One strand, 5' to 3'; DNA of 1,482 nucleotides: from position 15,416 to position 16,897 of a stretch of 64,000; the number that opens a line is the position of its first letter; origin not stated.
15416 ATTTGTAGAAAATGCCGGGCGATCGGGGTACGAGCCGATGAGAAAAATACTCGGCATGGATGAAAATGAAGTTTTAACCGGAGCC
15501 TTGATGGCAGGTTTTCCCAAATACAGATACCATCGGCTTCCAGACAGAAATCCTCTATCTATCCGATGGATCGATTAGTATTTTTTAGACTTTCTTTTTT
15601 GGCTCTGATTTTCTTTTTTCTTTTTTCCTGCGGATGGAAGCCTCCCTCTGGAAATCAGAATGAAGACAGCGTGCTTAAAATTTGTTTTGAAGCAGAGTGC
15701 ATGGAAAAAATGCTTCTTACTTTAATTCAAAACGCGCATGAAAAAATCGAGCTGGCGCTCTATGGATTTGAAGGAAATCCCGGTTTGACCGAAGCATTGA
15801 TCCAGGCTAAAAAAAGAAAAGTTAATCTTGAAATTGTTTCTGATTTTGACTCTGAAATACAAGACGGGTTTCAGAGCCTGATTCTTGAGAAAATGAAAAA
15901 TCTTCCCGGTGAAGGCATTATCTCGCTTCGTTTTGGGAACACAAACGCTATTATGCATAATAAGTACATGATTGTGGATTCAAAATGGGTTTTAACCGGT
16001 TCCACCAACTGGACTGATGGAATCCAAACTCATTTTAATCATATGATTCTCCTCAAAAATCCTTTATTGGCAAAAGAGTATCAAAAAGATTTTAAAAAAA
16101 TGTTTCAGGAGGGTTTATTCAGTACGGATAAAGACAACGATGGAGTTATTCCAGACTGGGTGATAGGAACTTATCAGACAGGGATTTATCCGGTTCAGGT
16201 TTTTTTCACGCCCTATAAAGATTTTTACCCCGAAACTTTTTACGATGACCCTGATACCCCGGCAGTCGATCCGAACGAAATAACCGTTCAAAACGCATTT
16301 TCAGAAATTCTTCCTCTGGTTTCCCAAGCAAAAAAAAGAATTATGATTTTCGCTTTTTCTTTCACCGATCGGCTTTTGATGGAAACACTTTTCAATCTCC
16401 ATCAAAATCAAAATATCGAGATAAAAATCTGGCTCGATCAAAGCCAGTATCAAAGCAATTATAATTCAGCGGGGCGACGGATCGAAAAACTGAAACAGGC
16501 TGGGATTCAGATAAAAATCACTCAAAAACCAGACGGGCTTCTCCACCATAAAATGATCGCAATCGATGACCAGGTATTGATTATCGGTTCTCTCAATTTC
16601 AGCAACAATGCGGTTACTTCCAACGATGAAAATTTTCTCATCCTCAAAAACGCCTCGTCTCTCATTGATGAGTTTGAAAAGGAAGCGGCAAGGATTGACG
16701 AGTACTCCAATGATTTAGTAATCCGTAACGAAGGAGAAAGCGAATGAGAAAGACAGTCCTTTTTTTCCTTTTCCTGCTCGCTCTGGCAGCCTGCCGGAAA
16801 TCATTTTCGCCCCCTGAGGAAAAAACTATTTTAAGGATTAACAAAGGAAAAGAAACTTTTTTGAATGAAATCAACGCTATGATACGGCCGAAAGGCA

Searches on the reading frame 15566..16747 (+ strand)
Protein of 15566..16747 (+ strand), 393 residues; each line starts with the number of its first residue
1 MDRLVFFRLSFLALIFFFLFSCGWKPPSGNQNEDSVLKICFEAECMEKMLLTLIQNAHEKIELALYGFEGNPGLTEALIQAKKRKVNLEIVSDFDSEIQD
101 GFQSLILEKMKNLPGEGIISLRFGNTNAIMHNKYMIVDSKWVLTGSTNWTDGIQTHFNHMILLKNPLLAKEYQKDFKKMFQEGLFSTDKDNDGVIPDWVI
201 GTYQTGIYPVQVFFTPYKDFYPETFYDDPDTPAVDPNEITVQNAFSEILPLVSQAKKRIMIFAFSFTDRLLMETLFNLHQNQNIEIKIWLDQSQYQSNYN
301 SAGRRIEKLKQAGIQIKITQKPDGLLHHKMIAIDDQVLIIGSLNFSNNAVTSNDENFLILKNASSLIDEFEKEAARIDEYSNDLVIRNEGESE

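Call 23: search_protein_families(library=padloc, proteins=[window:15566-16747:+], max_evalue=0.001)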
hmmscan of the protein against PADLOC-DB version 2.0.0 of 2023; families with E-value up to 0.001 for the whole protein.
window:15566-16747:+ (393 aa): 19 families
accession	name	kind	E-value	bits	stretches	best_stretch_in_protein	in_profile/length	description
PDLC02614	DrmC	-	4.5e-24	83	2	241-361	19-136/153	DrmC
PDLC02609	DrmC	-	5.4e-15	54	1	245-375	98-230/241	DrmC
PDLC02597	DrmC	-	6.3e-12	43.9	2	47-173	98-229/242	DrmC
PDLC03924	MkoC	-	1.3e-11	41.3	1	251-363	1000-1119/1136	-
PDLC02585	DrmC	-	3.9e-11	41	2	248-361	110-229/253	DrmC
PDLC02588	DrmC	-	1e-10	39.7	1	48-153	107-217/256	DrmC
PDLC02587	DrmC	-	1.7e-10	38.4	1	125-183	200-259/267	DrmC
PDLC02606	DrmC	-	5.6e-10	37.3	1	46-177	35-171/182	DrmC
PDLC02901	DpdK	-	9.1e-10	36.5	1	283-365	81-157/173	DpdK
PDLC02612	DrmC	-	2.3e-09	35.1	1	51-184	98-229/235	DrmC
PDLC02607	DrmC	-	4.4e-09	34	1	50-181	115-255/265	DrmC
PDLC02605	DrmC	-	1.8e-08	32.4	0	47-93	117-163/270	DrmC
PDLC02591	DrmC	-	7.6e-08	29.8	1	241-362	110-236/260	DrmC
PDLC03922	MkoB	-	7e-07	26.9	1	73-348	342-568/610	-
PDLC02589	DrmC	-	1e-06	26.1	0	46-99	111-164/264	DrmC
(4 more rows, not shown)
